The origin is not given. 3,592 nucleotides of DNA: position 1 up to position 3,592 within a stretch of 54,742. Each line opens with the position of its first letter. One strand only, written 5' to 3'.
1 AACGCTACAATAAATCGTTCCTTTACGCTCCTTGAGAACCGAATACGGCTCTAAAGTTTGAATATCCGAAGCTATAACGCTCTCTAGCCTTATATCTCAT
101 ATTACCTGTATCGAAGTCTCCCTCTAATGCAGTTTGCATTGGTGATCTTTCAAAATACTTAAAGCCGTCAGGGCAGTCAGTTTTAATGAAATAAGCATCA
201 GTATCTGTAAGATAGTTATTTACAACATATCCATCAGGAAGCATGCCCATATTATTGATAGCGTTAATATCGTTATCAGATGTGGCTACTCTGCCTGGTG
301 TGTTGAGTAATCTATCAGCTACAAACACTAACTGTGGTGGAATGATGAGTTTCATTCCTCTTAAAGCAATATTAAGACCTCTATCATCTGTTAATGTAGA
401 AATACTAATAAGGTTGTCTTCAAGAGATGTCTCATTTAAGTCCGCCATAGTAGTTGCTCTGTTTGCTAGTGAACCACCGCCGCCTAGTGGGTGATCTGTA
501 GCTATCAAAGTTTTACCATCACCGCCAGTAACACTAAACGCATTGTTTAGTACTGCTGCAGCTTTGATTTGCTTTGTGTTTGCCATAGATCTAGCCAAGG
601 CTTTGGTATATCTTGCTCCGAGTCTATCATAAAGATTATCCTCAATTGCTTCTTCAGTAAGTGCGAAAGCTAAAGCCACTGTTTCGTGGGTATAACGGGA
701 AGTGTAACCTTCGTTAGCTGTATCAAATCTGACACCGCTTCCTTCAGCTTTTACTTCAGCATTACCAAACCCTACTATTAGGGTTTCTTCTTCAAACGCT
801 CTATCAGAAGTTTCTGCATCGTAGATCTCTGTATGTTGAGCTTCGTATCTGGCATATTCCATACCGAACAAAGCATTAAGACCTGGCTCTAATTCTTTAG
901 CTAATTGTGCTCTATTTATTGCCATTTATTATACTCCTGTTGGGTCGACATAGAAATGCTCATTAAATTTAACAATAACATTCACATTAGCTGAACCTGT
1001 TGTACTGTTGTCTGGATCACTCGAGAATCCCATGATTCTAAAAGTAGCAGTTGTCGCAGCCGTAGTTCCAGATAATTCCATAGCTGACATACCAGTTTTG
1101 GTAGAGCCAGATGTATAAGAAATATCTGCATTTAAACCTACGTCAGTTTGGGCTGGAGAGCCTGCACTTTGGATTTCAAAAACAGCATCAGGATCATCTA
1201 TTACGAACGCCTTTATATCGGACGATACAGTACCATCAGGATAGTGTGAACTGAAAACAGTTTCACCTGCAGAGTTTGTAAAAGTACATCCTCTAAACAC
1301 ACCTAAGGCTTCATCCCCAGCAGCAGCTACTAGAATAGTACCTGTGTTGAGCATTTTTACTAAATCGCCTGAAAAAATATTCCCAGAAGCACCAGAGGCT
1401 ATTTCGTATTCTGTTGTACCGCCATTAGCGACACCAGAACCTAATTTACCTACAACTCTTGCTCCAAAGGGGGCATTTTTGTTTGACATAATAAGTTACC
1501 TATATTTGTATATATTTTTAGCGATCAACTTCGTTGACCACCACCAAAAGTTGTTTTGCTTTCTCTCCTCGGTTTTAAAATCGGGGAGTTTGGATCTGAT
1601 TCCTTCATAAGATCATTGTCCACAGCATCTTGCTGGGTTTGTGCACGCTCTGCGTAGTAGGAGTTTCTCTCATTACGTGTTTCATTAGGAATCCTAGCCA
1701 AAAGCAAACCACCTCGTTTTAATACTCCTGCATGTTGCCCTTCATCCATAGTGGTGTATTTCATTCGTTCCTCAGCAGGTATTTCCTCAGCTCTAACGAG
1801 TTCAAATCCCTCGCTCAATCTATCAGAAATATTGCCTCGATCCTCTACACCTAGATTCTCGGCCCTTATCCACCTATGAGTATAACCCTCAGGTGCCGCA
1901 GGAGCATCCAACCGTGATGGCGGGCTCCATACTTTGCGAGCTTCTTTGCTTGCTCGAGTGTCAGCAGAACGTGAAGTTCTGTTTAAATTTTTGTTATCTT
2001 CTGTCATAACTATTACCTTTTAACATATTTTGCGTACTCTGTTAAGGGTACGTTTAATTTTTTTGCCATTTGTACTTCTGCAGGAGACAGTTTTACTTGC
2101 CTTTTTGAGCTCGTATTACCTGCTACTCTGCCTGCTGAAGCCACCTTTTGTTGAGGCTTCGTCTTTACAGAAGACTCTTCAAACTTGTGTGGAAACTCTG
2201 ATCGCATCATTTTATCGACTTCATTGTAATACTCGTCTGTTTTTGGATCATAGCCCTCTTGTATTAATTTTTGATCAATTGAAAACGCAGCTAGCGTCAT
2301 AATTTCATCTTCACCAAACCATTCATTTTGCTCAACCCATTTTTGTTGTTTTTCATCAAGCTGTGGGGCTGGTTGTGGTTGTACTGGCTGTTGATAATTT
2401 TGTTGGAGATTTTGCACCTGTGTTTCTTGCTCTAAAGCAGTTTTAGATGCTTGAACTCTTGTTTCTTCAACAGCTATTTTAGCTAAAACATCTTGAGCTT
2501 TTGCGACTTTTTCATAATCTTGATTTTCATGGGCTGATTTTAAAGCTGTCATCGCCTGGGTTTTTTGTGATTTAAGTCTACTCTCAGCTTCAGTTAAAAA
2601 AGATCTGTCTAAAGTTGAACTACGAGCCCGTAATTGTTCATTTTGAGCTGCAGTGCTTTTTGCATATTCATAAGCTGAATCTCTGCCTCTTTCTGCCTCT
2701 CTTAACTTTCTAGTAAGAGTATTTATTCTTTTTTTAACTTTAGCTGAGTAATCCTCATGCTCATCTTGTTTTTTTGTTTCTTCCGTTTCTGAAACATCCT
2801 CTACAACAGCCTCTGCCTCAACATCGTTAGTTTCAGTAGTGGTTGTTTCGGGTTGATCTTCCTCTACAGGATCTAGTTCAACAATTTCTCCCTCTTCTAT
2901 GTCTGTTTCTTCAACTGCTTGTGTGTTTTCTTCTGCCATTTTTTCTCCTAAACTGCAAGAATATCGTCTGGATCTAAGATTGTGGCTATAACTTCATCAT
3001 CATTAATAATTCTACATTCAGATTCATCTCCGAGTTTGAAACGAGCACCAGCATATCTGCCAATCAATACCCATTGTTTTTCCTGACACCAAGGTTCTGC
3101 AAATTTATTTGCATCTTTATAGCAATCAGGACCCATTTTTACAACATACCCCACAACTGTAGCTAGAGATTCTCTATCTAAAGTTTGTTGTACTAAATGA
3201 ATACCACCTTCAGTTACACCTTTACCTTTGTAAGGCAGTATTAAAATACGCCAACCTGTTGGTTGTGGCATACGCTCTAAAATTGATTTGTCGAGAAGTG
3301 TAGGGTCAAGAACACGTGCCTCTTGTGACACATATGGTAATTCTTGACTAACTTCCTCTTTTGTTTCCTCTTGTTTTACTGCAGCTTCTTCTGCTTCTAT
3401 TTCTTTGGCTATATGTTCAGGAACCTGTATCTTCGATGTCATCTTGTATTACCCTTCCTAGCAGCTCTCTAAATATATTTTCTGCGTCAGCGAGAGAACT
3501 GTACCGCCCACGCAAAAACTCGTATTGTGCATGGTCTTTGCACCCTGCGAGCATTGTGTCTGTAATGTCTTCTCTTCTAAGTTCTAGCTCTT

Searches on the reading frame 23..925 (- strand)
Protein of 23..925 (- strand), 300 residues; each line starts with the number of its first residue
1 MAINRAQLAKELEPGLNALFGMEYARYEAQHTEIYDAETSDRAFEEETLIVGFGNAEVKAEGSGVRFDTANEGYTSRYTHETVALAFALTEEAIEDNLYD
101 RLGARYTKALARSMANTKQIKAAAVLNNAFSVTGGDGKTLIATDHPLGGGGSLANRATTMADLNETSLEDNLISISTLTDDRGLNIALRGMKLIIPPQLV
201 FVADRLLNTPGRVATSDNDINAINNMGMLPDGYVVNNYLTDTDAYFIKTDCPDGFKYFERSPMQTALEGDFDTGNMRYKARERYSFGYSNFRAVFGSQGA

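Call 26: search_protein_families(library=phrogs, proteins=[window:23-925:-], max_evalue=0.001)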
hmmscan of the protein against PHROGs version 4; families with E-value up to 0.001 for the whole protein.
window:23-925:- (300 aa): 2 families
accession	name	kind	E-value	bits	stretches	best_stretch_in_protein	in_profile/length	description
phrog_371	-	head and packaging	6.9e-24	85.7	1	1-299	1-233/303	major head protein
phrog_4523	-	head and packaging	1.2e-09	38.5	1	54-299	408-643/644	major head and protease protein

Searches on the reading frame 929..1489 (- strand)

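Call 26: search_protein_families(library=phrogs, proteins=[window:929-1489:-], max_evalue=0.001)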
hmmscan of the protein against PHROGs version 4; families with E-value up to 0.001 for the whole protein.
window:929-1489:- (186 aa): 1 family
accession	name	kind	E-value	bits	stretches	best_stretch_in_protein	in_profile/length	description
phrog_37556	-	unknown function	2.5e-43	149.1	1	1-182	1-183/187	-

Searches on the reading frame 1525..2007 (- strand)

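Call 26: search_protein_families(library=phrogs, proteins=[window:1525-2007:-], max_evalue=0.001)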
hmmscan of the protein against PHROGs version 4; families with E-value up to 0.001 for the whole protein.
window:1525-2007:- (160 aa): 1 family
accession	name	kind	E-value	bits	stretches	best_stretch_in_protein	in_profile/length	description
phrog_36003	-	unknown function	2.1e-47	162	1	4-160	4-156/156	-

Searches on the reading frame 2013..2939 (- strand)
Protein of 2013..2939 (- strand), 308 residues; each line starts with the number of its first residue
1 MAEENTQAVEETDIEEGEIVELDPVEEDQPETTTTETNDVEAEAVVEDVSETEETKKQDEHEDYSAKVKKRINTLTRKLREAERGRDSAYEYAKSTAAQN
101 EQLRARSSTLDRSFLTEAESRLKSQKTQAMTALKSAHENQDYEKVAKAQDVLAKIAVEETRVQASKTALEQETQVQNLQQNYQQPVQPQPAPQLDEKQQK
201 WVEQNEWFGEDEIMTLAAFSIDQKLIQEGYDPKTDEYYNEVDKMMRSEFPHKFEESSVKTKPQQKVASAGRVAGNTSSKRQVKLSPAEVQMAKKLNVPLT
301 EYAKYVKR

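Call 26: search_protein_families(library=phrogs, proteins=[window:2013-2939:-], max_evalue=0.001)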
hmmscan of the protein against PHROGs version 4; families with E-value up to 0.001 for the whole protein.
window:2013-2939:- (308 aa): 1 family
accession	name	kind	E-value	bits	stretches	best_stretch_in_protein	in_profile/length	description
phrog_28737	-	unknown function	3.2e-61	208.7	1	3-307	25-336/341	-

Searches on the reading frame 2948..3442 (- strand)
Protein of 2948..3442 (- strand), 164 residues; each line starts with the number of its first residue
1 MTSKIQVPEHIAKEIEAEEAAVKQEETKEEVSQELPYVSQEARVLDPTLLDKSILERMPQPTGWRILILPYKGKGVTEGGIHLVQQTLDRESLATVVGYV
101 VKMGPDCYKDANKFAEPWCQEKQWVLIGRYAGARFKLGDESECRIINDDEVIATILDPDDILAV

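Call 26: search_protein_families(library=phrogs, proteins=[window:2948-3442:-], max_evalue=0.001)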
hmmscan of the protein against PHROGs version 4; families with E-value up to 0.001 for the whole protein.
window:2948-3442:- (164 aa): 1 family
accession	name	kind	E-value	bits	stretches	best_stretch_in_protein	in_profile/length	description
phrog_3188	-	other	2.9e-14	53.7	1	58-155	2-94/96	co-chaperonin GroES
